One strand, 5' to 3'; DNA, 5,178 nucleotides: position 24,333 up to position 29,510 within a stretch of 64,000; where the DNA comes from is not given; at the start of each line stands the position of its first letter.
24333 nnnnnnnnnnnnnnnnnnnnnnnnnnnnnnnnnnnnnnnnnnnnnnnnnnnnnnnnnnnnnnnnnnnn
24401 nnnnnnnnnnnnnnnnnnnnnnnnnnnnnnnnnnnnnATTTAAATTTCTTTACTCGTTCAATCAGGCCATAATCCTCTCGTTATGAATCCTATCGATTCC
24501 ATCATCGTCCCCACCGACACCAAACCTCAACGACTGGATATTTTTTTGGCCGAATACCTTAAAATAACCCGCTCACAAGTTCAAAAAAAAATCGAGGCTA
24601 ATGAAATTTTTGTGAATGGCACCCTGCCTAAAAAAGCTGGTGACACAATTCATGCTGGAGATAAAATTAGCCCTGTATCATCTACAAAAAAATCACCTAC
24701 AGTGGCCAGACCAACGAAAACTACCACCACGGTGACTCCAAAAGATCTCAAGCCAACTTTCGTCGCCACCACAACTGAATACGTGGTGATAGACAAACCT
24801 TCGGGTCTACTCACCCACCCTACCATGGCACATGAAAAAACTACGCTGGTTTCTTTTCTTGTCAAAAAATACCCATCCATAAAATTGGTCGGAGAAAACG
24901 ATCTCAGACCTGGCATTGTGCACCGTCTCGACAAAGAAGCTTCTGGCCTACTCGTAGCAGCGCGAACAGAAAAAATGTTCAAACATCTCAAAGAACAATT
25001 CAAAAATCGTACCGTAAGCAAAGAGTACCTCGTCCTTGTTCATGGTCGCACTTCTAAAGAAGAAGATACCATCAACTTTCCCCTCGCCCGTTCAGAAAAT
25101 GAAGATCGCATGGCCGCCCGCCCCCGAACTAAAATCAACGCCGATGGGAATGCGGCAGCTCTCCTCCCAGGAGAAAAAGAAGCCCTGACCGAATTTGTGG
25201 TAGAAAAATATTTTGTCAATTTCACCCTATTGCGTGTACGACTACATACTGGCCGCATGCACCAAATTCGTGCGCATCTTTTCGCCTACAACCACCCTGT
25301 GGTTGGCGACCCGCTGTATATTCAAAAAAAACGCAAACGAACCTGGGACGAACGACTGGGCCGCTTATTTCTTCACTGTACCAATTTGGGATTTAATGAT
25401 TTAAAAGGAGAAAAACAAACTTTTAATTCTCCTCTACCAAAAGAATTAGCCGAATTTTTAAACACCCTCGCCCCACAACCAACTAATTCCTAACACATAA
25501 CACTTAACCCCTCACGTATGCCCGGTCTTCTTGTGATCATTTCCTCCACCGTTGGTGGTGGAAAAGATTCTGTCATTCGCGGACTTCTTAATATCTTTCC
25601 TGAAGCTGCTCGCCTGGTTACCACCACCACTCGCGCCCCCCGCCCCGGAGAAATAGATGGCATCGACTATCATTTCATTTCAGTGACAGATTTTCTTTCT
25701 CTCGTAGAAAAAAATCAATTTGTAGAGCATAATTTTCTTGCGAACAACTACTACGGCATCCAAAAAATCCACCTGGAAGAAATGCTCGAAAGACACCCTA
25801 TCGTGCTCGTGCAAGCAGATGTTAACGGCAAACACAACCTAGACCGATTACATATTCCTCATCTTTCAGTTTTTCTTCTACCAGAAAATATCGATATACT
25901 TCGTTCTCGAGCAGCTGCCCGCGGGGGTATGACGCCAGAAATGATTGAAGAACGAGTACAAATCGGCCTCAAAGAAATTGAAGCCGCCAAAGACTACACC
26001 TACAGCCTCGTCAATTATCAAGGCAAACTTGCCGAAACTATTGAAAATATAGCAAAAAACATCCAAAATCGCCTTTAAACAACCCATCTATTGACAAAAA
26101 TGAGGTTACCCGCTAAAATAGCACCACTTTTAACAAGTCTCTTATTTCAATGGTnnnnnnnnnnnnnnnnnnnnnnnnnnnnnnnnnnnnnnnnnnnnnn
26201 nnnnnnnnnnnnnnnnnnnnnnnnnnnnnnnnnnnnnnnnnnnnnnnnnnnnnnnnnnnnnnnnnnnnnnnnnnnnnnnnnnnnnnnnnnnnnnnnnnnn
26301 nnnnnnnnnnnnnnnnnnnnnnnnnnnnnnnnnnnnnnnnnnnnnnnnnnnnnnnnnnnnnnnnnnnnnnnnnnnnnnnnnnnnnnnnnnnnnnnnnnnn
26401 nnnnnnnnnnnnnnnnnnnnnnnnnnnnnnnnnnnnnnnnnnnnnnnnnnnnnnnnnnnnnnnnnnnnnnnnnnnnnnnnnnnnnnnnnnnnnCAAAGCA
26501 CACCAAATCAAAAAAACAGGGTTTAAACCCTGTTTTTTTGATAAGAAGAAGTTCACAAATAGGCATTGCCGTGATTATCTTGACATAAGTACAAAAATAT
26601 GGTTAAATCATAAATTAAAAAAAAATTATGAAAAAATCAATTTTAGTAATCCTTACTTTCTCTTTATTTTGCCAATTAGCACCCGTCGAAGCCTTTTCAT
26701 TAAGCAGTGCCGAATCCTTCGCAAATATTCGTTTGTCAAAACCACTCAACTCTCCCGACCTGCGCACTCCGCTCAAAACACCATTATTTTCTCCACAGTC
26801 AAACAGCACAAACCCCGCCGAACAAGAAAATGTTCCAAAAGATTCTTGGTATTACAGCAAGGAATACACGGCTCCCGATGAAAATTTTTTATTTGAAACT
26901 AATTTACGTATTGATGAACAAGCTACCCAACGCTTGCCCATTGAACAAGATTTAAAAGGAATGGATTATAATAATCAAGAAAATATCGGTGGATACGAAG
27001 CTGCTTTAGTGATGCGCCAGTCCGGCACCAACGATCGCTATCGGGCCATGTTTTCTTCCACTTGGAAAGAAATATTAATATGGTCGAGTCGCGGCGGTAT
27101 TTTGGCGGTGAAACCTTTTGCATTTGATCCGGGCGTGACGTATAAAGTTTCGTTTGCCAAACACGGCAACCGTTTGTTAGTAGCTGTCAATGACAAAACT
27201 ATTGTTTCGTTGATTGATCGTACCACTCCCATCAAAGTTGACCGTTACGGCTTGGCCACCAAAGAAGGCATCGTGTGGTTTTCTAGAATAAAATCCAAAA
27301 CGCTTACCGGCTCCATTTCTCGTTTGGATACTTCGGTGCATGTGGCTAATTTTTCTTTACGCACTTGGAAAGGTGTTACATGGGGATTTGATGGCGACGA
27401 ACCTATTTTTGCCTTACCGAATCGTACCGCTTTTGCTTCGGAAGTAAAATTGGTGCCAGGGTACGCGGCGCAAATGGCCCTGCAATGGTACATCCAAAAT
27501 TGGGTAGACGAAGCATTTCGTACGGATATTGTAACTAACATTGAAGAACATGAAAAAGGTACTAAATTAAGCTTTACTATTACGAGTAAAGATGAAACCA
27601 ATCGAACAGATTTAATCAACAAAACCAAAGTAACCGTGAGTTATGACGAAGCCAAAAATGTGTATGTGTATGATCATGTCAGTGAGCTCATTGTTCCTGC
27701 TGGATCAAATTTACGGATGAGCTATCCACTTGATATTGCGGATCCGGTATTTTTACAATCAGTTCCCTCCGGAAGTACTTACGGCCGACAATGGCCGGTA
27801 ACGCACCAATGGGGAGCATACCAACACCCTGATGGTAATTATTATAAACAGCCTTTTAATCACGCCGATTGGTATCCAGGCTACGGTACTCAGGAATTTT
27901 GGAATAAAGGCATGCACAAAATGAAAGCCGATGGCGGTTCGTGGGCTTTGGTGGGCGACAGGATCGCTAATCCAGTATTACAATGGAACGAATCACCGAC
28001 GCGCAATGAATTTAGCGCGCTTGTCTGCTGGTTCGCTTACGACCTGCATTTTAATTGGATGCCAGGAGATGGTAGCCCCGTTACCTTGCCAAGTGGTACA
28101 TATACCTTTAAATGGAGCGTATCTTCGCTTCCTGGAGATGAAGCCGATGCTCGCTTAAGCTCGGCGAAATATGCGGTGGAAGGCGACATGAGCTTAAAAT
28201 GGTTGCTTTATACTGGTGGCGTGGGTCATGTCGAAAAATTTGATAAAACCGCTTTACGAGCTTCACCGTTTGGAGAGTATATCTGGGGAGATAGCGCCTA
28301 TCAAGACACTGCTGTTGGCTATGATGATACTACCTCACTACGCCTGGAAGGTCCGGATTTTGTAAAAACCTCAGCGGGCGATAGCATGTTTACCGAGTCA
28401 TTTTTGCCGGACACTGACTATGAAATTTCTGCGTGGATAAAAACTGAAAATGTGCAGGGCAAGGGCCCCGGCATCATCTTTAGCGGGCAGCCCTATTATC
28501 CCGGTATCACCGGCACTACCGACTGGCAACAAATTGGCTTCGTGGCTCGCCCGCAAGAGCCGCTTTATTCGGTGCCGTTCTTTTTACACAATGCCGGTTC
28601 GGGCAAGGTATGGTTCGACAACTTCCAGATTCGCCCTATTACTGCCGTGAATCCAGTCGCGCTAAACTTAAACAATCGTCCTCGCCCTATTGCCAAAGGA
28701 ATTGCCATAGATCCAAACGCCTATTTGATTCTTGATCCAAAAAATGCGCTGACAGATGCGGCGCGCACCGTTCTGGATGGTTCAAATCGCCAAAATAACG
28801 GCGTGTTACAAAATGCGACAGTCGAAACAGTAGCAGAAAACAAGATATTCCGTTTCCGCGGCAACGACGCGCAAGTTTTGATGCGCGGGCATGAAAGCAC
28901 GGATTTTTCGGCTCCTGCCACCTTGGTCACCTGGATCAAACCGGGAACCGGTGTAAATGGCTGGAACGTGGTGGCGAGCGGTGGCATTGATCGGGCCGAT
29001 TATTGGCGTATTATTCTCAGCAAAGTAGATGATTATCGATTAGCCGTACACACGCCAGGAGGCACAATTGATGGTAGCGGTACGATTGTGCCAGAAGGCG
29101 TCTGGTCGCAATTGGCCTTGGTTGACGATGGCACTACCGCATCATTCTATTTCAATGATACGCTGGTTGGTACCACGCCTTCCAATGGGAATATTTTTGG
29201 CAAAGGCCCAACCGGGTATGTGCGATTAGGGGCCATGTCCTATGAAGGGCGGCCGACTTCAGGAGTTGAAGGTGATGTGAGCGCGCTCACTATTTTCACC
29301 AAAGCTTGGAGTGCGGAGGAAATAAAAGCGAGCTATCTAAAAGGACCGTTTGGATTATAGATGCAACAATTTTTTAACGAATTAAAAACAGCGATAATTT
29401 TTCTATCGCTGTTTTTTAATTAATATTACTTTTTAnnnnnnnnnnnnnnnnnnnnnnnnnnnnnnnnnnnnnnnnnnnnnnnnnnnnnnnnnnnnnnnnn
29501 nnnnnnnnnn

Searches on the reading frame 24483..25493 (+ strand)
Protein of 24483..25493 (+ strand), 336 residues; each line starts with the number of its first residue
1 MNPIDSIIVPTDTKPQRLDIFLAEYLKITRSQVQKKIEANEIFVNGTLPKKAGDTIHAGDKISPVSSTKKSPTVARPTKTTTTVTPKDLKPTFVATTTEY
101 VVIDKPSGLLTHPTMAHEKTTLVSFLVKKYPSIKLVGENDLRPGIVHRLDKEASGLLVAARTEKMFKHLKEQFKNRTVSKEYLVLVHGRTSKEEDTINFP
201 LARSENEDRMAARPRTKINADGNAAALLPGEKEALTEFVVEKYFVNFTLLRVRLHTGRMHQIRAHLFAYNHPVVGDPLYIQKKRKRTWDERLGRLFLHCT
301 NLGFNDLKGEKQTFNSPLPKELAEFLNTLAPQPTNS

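Call 105: search_protein_families(library=pfam, proteins=[window:24483-25493:+], max_evalue=0.001)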
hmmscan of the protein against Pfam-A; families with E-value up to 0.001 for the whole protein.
window:24483-25493:+ (336 aa): 2 families
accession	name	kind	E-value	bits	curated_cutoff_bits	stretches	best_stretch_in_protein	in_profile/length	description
PF00849.27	PseudoU_synth_2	-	8.3e-31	107.7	26.8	1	100-266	2-150/152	RNA pseudouridylate synthase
PF01479.30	S4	-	1.3e-06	28.4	22.8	1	16-62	1-48/48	S4 domain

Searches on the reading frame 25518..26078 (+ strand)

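Call 105: search_protein_families(library=pfam, proteins=[window:25518-26078:+], max_evalue=0.001)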
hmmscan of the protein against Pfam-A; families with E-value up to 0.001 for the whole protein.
window:25518-26078:+ (186 aa): 2 families
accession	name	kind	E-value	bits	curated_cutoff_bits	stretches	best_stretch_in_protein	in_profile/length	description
PF00625.27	Guanylate_kin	-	9.8e-27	94.3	25.2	1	5-183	4-180/182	Guanylate kinase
PF19842.5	YqeC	-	0.00023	21.8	27.6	1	13-101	6-99/145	YqeC protein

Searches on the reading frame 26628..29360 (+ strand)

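Call 33: search_protein_families(library=pfam, proteins=[window:26628-29360:+], max_evalue=0.0001)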
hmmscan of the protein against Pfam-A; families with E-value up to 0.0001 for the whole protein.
window:26628-29360:+ (910 aa): 1 family
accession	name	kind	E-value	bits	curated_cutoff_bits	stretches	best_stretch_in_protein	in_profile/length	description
PF13385.13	Laminin_G_3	-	1.7e-14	54.7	27.6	1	745-900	2-151/151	Concanavalin A-like lectin/glucanases superfamily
